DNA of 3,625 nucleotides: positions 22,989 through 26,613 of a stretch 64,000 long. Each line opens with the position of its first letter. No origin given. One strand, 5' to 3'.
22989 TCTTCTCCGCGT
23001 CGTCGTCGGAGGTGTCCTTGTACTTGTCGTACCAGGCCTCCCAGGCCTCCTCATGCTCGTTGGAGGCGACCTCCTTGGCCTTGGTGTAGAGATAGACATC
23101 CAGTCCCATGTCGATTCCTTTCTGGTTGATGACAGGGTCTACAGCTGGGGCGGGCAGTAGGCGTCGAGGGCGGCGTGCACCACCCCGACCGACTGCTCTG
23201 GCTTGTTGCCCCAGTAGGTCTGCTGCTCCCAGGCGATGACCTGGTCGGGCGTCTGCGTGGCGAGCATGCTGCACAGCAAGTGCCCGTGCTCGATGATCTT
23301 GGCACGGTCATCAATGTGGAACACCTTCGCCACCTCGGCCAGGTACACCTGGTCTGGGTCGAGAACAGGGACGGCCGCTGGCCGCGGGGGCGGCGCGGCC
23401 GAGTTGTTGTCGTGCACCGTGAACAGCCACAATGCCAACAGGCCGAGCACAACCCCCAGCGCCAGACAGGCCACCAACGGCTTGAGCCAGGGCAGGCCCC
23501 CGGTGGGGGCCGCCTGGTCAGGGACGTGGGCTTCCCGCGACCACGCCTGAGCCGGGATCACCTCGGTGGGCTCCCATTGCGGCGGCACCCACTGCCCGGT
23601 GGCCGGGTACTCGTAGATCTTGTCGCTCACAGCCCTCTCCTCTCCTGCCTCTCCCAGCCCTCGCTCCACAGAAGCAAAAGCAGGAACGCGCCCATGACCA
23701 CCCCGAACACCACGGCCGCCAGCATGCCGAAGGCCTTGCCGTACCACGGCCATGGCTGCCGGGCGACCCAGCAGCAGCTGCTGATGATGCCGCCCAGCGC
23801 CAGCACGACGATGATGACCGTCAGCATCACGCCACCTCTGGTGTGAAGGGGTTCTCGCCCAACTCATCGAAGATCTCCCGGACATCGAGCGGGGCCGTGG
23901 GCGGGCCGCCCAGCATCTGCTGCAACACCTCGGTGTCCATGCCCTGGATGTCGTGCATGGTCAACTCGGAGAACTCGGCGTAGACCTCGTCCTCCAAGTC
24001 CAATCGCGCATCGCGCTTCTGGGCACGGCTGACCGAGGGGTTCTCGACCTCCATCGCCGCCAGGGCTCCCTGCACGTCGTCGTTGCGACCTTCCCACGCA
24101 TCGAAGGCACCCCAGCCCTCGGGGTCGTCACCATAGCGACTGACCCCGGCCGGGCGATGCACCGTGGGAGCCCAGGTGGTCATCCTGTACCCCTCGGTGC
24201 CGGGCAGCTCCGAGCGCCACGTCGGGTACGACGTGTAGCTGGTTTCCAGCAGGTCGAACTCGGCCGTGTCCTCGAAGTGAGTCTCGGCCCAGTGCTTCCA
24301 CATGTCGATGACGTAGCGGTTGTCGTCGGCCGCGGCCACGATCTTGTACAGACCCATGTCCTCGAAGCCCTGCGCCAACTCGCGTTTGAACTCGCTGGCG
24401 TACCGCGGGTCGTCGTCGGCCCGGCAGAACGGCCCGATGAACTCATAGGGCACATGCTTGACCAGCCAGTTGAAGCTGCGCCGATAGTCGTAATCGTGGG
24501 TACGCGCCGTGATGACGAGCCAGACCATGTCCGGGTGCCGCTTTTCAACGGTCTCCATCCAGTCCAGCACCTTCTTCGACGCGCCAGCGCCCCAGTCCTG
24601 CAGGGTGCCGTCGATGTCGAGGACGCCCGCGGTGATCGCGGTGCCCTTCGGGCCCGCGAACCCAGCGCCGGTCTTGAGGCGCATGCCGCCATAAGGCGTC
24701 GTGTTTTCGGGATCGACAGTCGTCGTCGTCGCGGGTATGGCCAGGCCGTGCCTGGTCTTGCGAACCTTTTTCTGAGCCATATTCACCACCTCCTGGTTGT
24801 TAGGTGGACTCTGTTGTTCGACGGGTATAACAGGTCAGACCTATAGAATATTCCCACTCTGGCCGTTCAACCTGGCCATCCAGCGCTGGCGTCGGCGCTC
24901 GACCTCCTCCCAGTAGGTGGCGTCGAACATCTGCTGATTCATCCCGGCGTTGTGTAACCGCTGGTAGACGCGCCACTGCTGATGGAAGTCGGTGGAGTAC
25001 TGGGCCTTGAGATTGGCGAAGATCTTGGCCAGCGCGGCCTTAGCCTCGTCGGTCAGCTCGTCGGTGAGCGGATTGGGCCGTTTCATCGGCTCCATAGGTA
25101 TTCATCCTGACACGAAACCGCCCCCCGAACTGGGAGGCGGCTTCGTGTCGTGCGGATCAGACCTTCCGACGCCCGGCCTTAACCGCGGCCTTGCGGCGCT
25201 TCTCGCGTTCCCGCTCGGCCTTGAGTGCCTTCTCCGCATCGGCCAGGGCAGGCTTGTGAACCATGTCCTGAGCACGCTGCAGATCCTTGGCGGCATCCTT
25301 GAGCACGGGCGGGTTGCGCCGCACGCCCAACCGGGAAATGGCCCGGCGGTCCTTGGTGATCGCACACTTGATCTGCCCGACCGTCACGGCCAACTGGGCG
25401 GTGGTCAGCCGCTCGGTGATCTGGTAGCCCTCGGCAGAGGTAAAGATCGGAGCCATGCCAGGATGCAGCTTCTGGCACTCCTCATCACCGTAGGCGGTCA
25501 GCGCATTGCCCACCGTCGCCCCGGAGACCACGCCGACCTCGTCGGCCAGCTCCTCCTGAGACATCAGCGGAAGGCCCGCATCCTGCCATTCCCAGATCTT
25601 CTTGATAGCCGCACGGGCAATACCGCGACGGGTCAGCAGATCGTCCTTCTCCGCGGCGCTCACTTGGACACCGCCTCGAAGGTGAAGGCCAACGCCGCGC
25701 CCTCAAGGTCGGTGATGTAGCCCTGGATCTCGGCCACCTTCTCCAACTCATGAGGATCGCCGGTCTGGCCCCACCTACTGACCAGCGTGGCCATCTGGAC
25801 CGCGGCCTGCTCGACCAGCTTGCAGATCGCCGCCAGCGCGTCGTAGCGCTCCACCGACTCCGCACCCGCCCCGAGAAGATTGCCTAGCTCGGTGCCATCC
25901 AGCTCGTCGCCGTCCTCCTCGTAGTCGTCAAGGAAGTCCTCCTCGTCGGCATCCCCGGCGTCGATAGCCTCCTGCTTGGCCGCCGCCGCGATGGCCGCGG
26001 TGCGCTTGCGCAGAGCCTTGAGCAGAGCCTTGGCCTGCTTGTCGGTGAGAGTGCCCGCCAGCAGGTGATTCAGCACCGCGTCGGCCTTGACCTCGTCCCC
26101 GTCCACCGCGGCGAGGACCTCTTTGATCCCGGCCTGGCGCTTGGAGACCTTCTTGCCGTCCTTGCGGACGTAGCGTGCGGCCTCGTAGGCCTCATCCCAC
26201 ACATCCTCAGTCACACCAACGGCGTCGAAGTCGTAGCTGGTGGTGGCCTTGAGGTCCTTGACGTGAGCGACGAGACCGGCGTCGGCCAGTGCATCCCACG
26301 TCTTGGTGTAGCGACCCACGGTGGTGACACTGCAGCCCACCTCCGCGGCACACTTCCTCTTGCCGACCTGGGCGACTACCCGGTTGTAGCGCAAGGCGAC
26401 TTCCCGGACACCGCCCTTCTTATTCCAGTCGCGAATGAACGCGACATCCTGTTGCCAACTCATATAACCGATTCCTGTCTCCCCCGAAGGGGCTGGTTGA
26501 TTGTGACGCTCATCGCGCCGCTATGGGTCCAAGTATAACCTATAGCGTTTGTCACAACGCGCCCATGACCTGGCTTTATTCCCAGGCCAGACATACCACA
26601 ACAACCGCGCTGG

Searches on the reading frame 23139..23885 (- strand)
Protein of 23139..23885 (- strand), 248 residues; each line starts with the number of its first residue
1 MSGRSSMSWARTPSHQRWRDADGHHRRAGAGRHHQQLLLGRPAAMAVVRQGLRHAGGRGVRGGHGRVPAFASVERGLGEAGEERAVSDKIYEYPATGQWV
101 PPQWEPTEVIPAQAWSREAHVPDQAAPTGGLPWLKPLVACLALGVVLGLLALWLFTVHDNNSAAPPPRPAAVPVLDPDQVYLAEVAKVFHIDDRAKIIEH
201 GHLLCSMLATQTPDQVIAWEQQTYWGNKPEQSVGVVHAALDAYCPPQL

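Call 99: search_protein_families(library=pfam, proteins=[window:23139-23885:-], max_evalue=0.001)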
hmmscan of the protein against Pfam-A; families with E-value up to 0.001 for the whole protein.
window:23139-23885:- (248 aa): 1 family
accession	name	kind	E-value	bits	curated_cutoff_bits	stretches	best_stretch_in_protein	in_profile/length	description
PF05305.19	DUF732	-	8.4e-07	29.8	22.4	1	178-245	2-71/72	Protein of unknown function (DUF732)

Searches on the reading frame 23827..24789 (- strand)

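Call 15: search_protein_families(library=phrogs, proteins=[window:23827-24789:-], max_evalue=0.001)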
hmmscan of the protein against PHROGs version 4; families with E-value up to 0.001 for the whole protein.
window:23827-24789:- (320 aa): 2 families
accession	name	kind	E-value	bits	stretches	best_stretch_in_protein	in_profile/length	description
phrog_415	-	other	1.1e-08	36.1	1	76-165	68-155/218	polynucleotide kinase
phrog_505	-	other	7.6e-05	23.3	1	72-166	193-282/295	polynucleotide kinase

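Call 16: search_protein_families(library=pfam, proteins=[window:23827-24789:-], max_evalue=0.001)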
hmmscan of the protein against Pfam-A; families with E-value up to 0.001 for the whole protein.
window:23827-24789:- (320 aa): 1 family
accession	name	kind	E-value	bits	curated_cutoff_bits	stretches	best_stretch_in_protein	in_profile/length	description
PF25109.1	HAD_PNKP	-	7.9e-06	26.5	27.6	1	91-166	50-130/143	Polynucleotide kinase PNKP phosphatase domain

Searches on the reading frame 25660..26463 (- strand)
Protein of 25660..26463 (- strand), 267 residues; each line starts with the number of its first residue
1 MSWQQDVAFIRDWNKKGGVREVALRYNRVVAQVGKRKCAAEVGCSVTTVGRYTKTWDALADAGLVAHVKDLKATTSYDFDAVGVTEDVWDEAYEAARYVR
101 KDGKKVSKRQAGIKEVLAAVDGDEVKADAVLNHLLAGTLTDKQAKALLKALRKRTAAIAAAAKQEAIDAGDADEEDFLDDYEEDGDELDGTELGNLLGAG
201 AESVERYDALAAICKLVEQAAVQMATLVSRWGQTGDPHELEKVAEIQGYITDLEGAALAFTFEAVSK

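Call 15: search_protein_families(library=phrogs, proteins=[window:25660-26463:-], max_evalue=0.001)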
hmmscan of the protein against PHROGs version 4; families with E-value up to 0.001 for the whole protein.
window:25660-26463:- (267 aa): 0 families

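Call 58: search_protein_families(library=pfam, proteins=[window:25660-26463:-], max_evalue=0.01)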
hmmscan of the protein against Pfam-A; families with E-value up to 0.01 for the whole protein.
window:25660-26463:- (267 aa): 1 family
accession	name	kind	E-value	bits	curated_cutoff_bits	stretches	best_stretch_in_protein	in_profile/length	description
PF07201.16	HrpJ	-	0.0043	17.8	25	1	94-170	46-120/166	HrpJ-like domain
